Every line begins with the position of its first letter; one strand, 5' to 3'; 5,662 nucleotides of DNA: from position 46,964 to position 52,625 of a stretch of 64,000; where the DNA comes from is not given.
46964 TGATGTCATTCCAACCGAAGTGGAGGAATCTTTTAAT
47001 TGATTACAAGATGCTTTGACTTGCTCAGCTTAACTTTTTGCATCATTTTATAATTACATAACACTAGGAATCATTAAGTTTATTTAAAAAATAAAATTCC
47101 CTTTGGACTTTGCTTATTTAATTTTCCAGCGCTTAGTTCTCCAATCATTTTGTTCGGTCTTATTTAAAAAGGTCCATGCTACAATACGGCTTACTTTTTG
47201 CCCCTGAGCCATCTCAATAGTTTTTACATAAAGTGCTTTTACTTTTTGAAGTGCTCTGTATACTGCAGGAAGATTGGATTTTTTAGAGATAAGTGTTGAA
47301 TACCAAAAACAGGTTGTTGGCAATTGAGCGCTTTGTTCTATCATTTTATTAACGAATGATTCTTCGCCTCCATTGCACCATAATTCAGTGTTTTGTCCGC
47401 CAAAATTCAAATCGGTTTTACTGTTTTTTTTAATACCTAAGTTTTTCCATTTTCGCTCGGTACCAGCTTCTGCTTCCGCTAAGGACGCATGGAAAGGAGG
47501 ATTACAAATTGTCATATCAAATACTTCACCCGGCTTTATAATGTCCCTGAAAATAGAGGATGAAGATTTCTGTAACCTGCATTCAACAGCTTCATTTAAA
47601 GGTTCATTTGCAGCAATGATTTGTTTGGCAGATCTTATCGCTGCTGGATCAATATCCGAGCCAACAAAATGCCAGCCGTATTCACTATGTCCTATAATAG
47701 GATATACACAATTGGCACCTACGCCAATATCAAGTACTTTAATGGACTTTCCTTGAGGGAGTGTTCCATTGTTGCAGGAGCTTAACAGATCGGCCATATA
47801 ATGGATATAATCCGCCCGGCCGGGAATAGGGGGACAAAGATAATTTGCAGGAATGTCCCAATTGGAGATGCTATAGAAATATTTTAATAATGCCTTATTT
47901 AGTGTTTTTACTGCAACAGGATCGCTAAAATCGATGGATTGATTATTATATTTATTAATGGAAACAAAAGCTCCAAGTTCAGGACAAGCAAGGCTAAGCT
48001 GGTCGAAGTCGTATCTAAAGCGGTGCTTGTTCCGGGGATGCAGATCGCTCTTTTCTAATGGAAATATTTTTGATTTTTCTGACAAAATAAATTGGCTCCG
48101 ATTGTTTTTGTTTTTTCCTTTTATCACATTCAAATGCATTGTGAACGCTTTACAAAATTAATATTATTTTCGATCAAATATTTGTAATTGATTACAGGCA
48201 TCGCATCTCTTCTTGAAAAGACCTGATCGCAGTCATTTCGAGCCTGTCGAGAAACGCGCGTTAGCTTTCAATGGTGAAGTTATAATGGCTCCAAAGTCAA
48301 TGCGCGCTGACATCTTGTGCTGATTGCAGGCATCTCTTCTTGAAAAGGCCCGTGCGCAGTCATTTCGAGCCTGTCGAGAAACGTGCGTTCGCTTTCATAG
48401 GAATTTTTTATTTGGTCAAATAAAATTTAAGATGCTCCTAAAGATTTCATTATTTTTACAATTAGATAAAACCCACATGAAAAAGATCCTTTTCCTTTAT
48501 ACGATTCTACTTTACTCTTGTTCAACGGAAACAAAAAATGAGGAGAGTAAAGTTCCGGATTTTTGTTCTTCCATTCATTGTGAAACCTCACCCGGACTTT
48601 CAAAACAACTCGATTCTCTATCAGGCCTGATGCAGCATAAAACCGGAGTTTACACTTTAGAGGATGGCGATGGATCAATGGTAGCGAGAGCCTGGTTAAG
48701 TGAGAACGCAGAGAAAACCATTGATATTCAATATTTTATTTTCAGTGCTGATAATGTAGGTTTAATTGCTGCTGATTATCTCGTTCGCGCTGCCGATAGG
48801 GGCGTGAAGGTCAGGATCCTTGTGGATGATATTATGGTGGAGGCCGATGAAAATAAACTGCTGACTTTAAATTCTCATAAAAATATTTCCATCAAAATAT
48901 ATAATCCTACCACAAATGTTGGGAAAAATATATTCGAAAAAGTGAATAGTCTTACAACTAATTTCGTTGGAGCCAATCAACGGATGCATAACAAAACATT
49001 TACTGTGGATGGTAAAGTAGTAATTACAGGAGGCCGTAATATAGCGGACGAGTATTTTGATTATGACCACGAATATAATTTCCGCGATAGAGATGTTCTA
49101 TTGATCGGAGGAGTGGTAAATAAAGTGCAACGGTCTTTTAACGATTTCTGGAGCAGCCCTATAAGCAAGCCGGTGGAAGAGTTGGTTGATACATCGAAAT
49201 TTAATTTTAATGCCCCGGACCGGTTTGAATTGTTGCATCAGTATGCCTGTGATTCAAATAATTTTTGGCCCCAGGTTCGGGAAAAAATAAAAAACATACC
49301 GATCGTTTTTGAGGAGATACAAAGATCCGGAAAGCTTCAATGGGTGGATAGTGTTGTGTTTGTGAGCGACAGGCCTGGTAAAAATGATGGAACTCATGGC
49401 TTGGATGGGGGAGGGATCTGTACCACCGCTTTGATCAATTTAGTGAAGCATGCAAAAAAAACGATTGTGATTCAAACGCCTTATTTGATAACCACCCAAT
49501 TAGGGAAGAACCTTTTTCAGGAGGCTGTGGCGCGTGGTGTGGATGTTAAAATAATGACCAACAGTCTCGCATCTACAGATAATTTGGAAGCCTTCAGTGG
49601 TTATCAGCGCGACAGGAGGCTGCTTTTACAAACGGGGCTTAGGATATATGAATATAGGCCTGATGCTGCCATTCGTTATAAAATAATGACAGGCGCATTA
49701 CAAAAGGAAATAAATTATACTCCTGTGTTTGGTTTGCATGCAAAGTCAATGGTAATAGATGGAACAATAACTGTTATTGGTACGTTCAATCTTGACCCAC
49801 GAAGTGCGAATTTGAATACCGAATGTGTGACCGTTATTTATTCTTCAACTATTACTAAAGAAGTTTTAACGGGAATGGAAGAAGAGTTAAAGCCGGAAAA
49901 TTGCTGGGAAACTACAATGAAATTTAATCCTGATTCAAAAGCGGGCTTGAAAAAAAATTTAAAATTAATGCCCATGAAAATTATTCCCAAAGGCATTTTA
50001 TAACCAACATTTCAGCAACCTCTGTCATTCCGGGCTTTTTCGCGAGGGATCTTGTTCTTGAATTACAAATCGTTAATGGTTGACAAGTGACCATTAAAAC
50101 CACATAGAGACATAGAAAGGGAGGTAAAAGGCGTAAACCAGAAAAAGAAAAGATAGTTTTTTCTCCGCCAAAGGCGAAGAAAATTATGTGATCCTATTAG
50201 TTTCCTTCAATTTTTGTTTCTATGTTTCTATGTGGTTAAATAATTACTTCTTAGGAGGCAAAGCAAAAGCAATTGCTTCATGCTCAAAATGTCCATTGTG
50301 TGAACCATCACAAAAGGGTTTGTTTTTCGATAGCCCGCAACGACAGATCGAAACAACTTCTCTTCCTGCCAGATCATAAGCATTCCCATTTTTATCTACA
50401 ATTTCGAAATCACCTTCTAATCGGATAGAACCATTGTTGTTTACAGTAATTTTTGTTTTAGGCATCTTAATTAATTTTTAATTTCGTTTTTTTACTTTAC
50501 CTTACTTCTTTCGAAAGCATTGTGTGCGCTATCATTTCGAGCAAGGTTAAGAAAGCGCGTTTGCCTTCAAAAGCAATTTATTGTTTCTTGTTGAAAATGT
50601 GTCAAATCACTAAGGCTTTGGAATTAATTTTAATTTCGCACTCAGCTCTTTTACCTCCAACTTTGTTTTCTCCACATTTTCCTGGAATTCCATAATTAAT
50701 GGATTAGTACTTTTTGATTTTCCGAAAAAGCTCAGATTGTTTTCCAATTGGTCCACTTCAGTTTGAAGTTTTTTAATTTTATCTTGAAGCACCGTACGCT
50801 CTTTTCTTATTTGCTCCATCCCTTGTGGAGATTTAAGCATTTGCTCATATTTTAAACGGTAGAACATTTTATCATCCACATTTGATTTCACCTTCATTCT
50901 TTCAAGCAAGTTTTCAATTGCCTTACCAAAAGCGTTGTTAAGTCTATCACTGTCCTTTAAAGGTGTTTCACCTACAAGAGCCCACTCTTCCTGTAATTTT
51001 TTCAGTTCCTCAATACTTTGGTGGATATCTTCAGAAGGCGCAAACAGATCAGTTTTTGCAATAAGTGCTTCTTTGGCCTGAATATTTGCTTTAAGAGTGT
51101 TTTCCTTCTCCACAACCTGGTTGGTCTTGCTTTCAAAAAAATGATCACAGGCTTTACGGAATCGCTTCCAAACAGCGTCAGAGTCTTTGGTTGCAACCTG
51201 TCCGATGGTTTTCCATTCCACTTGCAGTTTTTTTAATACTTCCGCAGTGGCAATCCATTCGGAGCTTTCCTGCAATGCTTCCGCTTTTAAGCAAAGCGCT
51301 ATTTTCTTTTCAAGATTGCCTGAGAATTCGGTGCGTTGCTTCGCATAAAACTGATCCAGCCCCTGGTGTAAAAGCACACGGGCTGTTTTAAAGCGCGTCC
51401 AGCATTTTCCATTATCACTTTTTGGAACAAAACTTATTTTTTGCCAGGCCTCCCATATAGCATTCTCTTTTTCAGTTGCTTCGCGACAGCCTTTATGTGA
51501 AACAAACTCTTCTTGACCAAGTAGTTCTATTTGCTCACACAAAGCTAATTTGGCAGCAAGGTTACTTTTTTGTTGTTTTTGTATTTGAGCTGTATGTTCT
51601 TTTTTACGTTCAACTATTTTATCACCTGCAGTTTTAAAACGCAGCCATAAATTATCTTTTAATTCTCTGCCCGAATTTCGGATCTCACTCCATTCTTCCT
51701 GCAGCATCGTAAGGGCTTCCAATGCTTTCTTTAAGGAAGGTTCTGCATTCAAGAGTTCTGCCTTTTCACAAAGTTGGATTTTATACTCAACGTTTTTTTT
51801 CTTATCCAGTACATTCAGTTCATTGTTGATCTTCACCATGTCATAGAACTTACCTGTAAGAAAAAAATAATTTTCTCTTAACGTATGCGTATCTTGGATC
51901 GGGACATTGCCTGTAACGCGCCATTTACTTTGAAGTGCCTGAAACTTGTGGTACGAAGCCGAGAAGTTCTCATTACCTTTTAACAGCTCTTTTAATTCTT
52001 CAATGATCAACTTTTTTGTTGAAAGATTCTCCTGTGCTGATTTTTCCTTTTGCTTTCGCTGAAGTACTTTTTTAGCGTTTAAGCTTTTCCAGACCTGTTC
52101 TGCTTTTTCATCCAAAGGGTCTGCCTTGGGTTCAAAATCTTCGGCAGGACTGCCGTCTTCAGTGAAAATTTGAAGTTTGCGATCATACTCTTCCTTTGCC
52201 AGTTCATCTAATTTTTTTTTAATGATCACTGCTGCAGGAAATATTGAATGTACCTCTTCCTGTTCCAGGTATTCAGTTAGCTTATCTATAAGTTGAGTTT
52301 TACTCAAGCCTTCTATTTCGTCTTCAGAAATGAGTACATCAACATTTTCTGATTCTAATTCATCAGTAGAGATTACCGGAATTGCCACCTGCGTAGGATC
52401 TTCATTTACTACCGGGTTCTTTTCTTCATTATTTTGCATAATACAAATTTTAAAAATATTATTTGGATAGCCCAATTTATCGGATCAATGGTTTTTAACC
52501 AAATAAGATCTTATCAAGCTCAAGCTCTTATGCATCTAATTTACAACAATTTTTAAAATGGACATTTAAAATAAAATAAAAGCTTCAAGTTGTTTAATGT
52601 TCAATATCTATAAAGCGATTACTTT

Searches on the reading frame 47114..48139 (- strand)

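Call 8: search_protein_families(library=pfam, proteins=[window:47114-48139:-], max_evalue=0.001)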
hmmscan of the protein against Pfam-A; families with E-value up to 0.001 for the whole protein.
window:47114-48139:- (341 aa): 3 families
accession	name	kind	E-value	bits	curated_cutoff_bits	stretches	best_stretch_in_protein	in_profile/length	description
PF05971.18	Methyltransf_10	-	3.4e-124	414.5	23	1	30-326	4-299/299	RNA methyltransferase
PF05175.20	MTS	-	9.2e-08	32.3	23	1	126-223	26-115/170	Methyltransferase small domain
PF08242.18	Methyltransf_12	-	0.00085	20.4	30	0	136-219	1-78/98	Methyltransferase domain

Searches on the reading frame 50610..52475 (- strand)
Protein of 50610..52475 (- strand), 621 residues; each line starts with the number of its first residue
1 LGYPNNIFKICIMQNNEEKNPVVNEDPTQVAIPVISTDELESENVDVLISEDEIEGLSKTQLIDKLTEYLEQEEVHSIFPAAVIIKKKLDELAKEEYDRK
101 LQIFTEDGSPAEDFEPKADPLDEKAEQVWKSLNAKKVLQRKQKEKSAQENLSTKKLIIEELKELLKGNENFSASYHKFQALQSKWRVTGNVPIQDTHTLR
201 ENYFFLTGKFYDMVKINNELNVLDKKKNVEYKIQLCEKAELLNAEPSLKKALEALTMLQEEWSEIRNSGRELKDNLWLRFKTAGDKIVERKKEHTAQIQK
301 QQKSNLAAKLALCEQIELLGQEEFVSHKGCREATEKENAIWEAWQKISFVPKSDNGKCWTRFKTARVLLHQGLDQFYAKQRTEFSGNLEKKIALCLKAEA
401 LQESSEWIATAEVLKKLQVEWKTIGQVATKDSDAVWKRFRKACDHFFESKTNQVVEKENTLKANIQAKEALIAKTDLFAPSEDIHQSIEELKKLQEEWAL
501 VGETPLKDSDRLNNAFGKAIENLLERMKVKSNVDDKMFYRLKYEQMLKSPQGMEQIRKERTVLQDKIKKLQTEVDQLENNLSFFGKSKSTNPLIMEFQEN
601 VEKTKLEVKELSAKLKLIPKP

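Call 48: search_protein_families(library=pfam, proteins=[window:50610-52475:-], max_evalue=0.01)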
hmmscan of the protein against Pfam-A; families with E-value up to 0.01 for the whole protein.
window:50610-52475:- (621 aa): 1 family
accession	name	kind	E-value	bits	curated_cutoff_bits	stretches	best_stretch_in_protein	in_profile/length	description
PF03993.17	DUF349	-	2.3e-61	204.5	23.9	5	358-429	2-74/75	Domain of Unknown Function (DUF349)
